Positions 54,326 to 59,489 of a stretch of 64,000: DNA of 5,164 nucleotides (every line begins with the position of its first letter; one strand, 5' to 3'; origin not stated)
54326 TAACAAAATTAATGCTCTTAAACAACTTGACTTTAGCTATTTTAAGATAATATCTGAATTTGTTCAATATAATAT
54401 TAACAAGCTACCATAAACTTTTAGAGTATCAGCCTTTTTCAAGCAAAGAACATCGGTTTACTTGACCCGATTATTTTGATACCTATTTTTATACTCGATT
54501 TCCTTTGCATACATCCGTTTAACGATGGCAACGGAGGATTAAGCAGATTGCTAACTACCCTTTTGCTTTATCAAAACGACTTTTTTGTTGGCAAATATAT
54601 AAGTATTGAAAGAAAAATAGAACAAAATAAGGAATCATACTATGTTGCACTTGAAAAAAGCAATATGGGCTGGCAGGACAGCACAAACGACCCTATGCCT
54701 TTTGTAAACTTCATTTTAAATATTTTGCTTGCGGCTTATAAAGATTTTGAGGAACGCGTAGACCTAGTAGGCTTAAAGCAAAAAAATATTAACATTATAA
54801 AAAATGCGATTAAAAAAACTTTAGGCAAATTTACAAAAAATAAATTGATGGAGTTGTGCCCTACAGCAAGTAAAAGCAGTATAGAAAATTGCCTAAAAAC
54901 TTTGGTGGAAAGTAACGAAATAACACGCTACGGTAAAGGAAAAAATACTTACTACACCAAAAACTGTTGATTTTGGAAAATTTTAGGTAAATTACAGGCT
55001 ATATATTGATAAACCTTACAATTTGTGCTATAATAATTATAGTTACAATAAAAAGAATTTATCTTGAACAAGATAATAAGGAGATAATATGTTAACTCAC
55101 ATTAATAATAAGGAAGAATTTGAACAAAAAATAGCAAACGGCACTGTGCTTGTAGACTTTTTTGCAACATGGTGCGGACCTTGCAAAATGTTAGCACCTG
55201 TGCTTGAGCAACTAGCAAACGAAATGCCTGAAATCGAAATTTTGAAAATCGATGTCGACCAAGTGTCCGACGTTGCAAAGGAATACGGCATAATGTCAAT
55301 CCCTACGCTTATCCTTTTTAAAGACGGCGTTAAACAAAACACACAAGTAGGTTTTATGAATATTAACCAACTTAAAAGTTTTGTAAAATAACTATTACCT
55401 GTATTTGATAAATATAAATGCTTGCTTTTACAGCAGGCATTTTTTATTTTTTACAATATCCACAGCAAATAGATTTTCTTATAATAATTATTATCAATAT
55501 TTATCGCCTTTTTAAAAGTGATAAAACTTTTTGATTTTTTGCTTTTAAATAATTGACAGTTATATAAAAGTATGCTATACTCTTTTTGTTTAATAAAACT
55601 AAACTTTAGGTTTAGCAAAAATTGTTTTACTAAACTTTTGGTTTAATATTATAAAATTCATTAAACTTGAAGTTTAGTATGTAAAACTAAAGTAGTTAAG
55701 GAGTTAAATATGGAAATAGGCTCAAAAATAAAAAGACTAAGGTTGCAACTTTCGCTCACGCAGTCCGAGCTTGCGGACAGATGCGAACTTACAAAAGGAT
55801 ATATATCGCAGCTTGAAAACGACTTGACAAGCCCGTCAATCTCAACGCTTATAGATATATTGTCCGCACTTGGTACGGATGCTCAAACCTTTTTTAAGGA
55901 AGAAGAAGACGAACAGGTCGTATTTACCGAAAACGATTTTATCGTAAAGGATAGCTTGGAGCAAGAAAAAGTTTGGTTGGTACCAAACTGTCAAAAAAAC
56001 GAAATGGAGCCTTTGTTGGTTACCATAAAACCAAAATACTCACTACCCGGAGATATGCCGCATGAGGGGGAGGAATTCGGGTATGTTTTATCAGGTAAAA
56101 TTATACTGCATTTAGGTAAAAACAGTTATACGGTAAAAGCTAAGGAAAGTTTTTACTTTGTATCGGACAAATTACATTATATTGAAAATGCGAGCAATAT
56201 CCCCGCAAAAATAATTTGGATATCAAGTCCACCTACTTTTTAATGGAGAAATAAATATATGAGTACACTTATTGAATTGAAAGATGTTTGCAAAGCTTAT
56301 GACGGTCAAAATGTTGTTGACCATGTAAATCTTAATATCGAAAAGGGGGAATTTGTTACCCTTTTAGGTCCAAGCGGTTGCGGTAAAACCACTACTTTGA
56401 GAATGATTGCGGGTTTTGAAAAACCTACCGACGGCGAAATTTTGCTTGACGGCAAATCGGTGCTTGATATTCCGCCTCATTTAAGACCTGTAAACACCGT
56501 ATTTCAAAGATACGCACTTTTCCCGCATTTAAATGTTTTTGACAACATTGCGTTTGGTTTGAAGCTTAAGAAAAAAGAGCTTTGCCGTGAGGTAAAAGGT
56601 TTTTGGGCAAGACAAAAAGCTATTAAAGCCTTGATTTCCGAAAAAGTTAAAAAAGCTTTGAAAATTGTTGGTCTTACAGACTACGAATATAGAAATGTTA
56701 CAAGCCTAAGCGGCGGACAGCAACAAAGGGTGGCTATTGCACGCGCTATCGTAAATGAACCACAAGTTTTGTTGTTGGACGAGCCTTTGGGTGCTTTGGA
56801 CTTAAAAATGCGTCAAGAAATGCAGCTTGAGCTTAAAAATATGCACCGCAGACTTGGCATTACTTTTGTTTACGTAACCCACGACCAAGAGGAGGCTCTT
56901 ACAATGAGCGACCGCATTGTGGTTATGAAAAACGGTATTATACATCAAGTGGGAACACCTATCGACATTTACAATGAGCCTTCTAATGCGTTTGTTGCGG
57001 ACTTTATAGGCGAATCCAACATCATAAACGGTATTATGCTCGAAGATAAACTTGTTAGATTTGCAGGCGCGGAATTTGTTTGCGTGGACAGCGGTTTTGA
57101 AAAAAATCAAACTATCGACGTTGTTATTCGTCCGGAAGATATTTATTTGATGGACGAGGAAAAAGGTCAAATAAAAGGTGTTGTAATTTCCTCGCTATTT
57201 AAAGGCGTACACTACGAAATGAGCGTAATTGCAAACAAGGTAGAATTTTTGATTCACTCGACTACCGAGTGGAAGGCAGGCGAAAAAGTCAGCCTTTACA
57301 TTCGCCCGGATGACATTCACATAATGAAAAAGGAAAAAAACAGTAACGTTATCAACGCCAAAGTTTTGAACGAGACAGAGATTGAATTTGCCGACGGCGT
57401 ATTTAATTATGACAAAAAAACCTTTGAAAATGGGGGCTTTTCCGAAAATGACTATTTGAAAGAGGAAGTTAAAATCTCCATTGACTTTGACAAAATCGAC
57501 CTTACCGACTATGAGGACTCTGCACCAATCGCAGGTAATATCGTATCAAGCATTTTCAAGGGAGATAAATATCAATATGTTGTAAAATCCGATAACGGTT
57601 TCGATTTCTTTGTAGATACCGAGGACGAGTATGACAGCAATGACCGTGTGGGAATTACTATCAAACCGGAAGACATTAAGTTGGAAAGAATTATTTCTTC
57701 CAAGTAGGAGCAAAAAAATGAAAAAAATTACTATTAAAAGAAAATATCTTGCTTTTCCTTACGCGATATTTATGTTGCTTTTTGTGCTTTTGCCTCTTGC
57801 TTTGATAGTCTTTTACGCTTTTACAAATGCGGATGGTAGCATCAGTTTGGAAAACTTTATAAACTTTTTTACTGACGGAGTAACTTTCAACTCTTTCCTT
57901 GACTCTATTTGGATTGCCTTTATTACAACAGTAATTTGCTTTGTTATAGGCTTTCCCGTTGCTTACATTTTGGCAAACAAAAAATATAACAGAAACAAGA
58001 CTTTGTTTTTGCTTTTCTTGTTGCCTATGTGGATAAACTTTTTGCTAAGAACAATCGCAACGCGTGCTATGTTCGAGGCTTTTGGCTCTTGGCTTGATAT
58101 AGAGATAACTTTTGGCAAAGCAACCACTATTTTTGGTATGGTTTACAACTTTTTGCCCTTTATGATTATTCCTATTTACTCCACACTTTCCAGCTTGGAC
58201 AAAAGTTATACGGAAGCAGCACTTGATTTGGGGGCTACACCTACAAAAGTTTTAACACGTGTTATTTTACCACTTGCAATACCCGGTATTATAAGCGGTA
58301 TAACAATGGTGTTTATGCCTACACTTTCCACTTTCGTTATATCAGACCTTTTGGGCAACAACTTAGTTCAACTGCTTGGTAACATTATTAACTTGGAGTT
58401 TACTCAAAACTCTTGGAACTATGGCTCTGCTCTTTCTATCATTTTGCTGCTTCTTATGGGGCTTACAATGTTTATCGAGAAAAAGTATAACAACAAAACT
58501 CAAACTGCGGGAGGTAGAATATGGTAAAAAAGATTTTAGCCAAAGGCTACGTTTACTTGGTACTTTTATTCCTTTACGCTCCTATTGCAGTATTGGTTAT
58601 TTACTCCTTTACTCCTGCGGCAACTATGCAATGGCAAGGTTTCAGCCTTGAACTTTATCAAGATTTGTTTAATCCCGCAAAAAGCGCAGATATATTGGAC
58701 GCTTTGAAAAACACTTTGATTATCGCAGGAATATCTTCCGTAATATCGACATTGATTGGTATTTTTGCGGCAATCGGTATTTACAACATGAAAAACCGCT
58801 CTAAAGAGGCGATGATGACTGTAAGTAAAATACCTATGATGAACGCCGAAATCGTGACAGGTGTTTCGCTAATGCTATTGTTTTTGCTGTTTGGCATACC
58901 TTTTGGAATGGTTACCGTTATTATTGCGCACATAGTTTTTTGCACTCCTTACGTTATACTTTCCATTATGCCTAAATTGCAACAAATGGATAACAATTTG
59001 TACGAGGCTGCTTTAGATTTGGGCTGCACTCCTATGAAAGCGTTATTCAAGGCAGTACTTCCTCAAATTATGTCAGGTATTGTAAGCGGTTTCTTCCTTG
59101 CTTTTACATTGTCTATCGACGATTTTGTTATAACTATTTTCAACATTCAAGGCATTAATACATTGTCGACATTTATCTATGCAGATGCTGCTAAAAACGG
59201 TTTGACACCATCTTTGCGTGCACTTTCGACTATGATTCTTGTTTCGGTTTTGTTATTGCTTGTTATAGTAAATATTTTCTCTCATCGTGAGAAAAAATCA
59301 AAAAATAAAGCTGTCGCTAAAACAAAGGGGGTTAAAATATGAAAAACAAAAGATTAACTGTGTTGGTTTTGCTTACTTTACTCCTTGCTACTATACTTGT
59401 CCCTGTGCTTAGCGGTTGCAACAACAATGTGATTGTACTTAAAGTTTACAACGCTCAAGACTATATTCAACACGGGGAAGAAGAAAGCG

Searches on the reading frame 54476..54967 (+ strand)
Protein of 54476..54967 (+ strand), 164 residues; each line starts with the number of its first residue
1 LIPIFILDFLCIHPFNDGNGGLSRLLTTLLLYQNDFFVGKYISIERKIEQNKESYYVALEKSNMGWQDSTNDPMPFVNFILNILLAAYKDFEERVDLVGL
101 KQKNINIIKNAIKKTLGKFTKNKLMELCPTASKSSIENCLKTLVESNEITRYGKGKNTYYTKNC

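Call 71: search_protein_families(library=ncbifam, proteins=[window:54476-54967:+], max_evalue=0.00001)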
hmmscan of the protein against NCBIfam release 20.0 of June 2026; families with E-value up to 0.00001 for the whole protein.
window:54476-54967:+ (164 aa): 1 family
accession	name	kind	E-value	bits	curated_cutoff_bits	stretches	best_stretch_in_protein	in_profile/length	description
NF046030.1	ProtAdlyltaseSoFic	equivalog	6.4e-08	31.9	550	1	8-138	188-310/361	protein adenylyltransferase Fic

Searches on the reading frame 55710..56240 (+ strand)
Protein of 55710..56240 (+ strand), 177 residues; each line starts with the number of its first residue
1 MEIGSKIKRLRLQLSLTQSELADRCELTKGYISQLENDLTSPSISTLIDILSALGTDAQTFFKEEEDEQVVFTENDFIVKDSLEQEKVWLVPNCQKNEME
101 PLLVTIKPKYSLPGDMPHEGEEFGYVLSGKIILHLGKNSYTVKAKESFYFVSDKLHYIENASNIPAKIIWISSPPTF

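Call 71: search_protein_families(library=ncbifam, proteins=[window:55710-56240:+], max_evalue=0.00001)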
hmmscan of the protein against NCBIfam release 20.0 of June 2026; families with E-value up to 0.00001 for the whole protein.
window:55710-56240:+ (177 aa): 7 families
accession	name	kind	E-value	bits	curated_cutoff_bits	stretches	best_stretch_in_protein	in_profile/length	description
NF007408.0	PRK09943.1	equivalog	3.4e-24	85.4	211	1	3-177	8-185/185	HTH-type transcriptional regulator PuuR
TIGR03070.1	couple_hipB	subfamily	3.9e-11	42.7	71.65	1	2-56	2-56/58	type II toxin-antitoxin system Y4mF family antitoxin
NF038139.1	Reg_Aceta_RamB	equivalog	5.8e-09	35.1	700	1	3-87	3-86/465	acetate metabolism transcriptional regulator RamB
NF052239.1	antitox_spr1629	equivalog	6.7e-07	28.7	335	1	1-71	1-72/377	spr1629 family repressor/antitoxin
NF041951.1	phage_RstR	subfamily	1.2e-06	28.7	80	1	1-69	1-69/108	RstR family transcriptional repressor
NF006015.0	PRK08154.1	subfamily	7.1e-06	25.4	204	1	2-69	30-97/314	anaerobic benzoate catabolism transcriptional regulator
NF007271.0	PRK09726.1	equivalog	8.6e-06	25.7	79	0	5-57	15-67/88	type II toxin-antitoxin system antitoxin HipB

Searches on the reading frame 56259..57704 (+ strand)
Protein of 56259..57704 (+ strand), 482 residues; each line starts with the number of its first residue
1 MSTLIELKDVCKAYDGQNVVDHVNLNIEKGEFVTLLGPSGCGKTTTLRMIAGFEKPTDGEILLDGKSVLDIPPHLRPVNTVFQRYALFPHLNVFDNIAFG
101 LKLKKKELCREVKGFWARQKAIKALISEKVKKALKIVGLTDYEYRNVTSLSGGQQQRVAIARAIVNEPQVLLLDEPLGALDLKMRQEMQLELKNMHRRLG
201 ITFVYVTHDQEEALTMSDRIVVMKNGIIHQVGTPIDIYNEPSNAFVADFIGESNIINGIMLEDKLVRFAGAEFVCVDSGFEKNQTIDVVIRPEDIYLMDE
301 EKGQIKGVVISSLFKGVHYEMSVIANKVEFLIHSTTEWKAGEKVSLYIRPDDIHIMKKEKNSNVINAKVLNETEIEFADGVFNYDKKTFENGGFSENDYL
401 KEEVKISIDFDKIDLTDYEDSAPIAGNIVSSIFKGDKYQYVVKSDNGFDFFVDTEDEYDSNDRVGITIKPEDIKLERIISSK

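Call 71: search_protein_families(library=ncbifam, proteins=[window:56259-57704:+], max_evalue=0.00001)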
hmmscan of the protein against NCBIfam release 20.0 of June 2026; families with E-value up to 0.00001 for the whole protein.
window:56259-57704:+ (482 aa): 185 families (the best 25 are shown)
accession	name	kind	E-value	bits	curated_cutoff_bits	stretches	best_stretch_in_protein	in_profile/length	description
NF043075.1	MMSYN1_0197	equivalog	1.4e-168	560.2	550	2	4-358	2-341/341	spermidine/putrescine ABC transporter ATP-binding protein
NF006987.0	PRK09452.1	equivalog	5.9e-124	413.6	482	1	2-326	15-334/378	spermidine/putrescine ABC transporter ATP-binding protein PotA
TIGR01187.1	potA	subfamily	3.1e-107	358.4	355.6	1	35-326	1-287/325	polyamine ABC transporter ATP-binding protein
TIGR03265.1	PhnT2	equivalog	3.4e-107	358.7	457.7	1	3-327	3-314/353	putative 2-aminoethylphosphonate ABC transporter ATP-binding protein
NF008653.0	PRK11650.1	subfamily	3.3e-96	322.4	432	1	4-362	3-353/357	sn-glycerol-3-phosphate ABC transporter ATP-binding protein UgpC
NF008513.0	PRK11432.1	equivalog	1.5e-91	306.9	496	1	4-358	6-349/351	ferric ABC transporter ATP-binding protein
TIGR03258.1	PhnT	equivalog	8.2e-90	301.4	499.15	1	5-356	9-357/359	2-aminoethylphosphonate ABC transport system ATP-binding subunit PhnT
NF008621.0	PRK11607.1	equivalog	4.8e-88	295.5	613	1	2-302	17-309/377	putrescine ABC transporter ATP-binding subunit PotG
NF040933.2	ABC_arch_GlcV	equivalog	2.5e-85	286.5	450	1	5-355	3-356/357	glucose ABC transporter ATP-binding protein GlcV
NF008233.0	PRK11000.1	equivalog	6.6e-84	281.8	568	1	5-359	4-356/369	maltose/maltodextrin ABC transporter ATP-binding protein MalK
NF040840.2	tungstate_WtpC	equivalog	2e-83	280.6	440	1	5-300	2-281/347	tungstate ABC transporter ATP-binding protein WtpC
NF008105.0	PRK10851.1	equivalog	1.8e-81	273.6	502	1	5-323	3-310/362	sulfate/thiosulfate ABC transporter ATP-binding protein CysA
TIGR00968.1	3a0106s01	subfamily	3.4e-81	272.2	342.75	1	5-255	1-236/237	sulfate ABC transporter ATP-binding protein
TIGR01186.1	proV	subfamily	6.7e-72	242.6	326.6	1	16-316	5-296/363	betaine/proline/choline family ABC transporter ATP-binding protein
NF040729.1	ABC_ATP_SaoA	equivalog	1.1e-58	198.5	360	1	5-225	2-208/248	ABC transporter ATP-binding protein SaoA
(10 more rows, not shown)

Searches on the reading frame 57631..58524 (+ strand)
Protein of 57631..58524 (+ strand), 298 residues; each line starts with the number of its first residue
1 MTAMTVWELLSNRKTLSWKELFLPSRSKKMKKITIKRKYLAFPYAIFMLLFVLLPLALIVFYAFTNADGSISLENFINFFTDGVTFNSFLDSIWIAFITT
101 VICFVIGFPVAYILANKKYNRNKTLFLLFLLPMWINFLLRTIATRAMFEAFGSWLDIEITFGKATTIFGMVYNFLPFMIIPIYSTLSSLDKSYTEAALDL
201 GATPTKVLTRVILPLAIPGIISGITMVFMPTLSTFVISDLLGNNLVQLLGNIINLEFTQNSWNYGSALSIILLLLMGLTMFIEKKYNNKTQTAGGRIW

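Call 72: search_protein_families(library=ncbifam, proteins=[window:57631-58524:+], max_evalue=0.00001)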
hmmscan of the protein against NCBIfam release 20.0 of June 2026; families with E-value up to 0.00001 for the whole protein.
window:57631-58524:+ (298 aa): 23 families
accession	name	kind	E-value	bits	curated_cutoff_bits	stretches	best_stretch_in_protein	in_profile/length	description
NF043074.1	MMSYN1_0196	equivalog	4.3e-51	173.8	350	1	31-298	4-274/277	spermidine/putrescine ABC transporter permease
NF007044.0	PRK09497.1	equivalog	2.6e-48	164.9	348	1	47-287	18-275/285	spermidine/putrescine ABC transporter permease PotB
NF007963.0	PRK10683.1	equivalog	2.8e-43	148.5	489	1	65-291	75-313/317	putrescine ABC transporter permease PotH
NF011624.0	PRK15050.1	equivalog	4.9e-27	94.8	247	1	30-292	17-290/297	2-aminoethylphosphonate ABC transporter permease subunit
TIGR03262.1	PhnU2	equivalog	6.4e-24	84.5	593.25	1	41-291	7-261/546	putative 2-aminoethylphosphonate ABC transporter permease subunit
TIGR03226.1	PhnU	equivalog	3e-21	76.2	283.45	1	38-282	44-298/311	2-aminoethylphosphonate ABC transporter permease subunit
TIGR02141.1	modB_ABC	equivalog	1.4e-20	73.9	182.6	1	92-280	3-198/208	molybdate ABC transporter permease subunit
TIGR01581.1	Mo_ABC_porter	hypoth_equivalog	5.1e-19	68.7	210.3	1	75-276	9-219/225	ABC transporter permease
TIGR00969.1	3a0106s02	subfamily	1.1e-18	67.6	240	1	31-282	11-265/272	sulfate ABC transporter permease subunit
NF007047.0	PRK09500.1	equivalog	6e-17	62.1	326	1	38-244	4-209/257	spermidine/putrescine ABC transporter permease PotC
TIGR02139.1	permease_CysT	equivalog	2.1e-16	60.3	246.1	1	47-275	15-247/265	sulfate ABC transporter permease subunit CysT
NF040839.1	tungstate_WtpB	equivalog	2.4e-15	56.9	340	1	44-282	9-242/251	tungstate ABC transporter permease WtpB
NF043073.1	MMSYN1_0195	equivalog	2.4e-15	55.8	1250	1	38-242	3-206/1021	spermidine/putrescine ABC transporter permease/substrate-binding protein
NF006939.0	PRK09421.1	equivalog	4.5e-14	52.4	262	1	89-235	12-165/230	molybdate ABC transporter permease subunit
NF008208.0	PRK10971.1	equivalog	9.7e-12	44.9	415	1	46-268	22-248/277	sulfate/thiosulfate ABC transporter permease CysT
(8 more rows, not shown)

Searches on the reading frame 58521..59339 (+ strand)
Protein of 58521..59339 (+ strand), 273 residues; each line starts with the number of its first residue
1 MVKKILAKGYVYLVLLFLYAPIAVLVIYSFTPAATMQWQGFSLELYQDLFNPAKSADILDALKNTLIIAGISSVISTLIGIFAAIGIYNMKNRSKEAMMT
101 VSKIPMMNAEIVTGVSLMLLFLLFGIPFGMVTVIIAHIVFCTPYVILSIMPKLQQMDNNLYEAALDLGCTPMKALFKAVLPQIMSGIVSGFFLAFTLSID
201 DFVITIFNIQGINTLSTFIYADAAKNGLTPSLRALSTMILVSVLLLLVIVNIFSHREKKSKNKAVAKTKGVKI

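Call 72: search_protein_families(library=ncbifam, proteins=[window:58521-59339:+], max_evalue=0.00001)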
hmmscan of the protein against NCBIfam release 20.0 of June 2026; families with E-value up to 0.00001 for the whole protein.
window:58521-59339:+ (273 aa): 26 families (the best 25 are shown)
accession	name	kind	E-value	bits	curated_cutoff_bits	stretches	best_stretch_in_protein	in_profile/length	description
NF043073.1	MMSYN1_0195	equivalog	3.8e-65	220.7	1250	1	3-264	2-258/1021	spermidine/putrescine ABC transporter permease/substrate-binding protein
NF007047.0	PRK09500.1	equivalog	4.2e-57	193.7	326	1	1-257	1-255/257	spermidine/putrescine ABC transporter permease PotC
NF007889.0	PRK10592.1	equivalog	6.6e-46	157.1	476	1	13-268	18-278/281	putrescine ABC transporter permease PotI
TIGR02141.1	modB_ABC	equivalog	8.8e-20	71.2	182.6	1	65-250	3-203/208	molybdate ABC transporter permease subunit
TIGR03262.1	PhnU2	equivalog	2.4e-19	69.4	593.25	1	5-262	5-265/546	putative 2-aminoethylphosphonate ABC transporter permease subunit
TIGR00969.1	3a0106s02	subfamily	2.7e-19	69.7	240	1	22-256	24-272/272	sulfate ABC transporter permease subunit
NF011624.0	PRK15050.1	equivalog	1.1e-18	67.4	247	1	128-260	159-292/297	2-aminoethylphosphonate ABC transporter permease subunit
TIGR03226.1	PhnU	equivalog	4.6e-18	65.7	283.45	1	128-249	177-299/311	2-aminoethylphosphonate ABC transporter permease subunit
TIGR02140.1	permease_CysW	equivalog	1.1e-16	61.1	329.1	1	5-258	4-260/261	sulfate ABC transporter permease subunit CysW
NF043074.1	MMSYN1_0196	equivalog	2.8e-16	59.7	350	1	9-261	16-270/277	spermidine/putrescine ABC transporter permease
TIGR01581.1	Mo_ABC_porter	hypoth_equivalog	1.7e-15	57.1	210.3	1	55-248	16-224/225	ABC transporter permease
TIGR02139.1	permease_CysT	equivalog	4.7e-14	52.6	246.1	1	24-258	15-263/265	sulfate ABC transporter permease subunit CysT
NF008208.0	PRK10971.1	equivalog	1.8e-13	50.6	415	1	26-258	27-271/277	sulfate/thiosulfate ABC transporter permease CysT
TIGR03255.1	PhnV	equivalog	2.2e-13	50.5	358.7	1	14-255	23-266/270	2-aminoethylphosphonate ABC transport system, membrane component PhnV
NF007963.0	PRK10683.1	equivalog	1.2e-12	47.8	489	1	4-262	31-315/317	putrescine ABC transporter permease PotH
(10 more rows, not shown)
